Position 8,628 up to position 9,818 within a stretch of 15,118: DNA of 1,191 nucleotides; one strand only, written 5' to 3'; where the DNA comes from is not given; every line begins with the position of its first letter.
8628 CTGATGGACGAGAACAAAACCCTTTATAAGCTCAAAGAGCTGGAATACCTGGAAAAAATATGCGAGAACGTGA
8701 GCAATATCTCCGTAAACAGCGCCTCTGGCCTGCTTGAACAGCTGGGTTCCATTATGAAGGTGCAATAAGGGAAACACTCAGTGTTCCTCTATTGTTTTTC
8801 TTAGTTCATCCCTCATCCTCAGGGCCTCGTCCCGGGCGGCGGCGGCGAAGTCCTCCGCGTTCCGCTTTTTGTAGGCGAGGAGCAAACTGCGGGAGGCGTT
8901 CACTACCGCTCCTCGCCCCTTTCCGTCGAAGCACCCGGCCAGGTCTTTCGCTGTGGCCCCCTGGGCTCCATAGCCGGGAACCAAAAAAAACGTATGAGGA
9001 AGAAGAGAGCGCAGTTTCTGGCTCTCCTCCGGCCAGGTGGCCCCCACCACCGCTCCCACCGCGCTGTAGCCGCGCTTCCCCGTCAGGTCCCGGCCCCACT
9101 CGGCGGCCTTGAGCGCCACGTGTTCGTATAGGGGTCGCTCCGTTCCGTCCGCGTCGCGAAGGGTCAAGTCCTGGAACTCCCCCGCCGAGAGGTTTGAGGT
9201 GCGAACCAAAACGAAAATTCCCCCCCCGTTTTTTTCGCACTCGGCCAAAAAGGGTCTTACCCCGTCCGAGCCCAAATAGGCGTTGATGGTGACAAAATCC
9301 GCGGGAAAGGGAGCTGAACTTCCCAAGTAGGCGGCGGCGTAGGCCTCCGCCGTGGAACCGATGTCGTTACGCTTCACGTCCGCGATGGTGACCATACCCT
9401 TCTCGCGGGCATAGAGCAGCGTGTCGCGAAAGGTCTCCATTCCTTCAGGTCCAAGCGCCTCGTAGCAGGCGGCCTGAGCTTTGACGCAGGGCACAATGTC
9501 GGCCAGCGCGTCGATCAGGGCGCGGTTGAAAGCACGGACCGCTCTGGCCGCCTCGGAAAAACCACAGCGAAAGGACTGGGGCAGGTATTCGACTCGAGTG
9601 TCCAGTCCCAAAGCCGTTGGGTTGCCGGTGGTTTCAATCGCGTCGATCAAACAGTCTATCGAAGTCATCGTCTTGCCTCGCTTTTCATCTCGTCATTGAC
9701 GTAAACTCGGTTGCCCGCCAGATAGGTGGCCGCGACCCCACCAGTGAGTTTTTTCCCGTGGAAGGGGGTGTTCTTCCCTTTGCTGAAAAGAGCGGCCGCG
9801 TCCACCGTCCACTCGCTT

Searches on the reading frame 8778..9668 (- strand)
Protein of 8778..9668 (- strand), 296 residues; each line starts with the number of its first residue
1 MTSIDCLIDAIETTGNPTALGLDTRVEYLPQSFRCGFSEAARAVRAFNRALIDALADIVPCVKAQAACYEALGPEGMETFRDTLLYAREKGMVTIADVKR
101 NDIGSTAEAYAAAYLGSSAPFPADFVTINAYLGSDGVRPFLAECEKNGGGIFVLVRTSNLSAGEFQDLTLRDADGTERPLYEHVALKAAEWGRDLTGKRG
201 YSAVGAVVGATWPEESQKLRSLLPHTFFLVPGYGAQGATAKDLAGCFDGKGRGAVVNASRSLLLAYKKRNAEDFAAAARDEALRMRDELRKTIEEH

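Call 7: search_protein_families(library=pfam, proteins=[window:8778-9668:-], max_evalue=0.01)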
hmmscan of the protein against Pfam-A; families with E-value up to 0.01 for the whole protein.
window:8778-9668:- (296 aa): 1 family
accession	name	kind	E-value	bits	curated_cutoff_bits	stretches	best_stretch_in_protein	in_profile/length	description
PF00215.30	OMPdecase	-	4e-23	82.9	27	1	50-270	17-216/221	Orotidine 5'-phosphate decarboxylase / HUMPS family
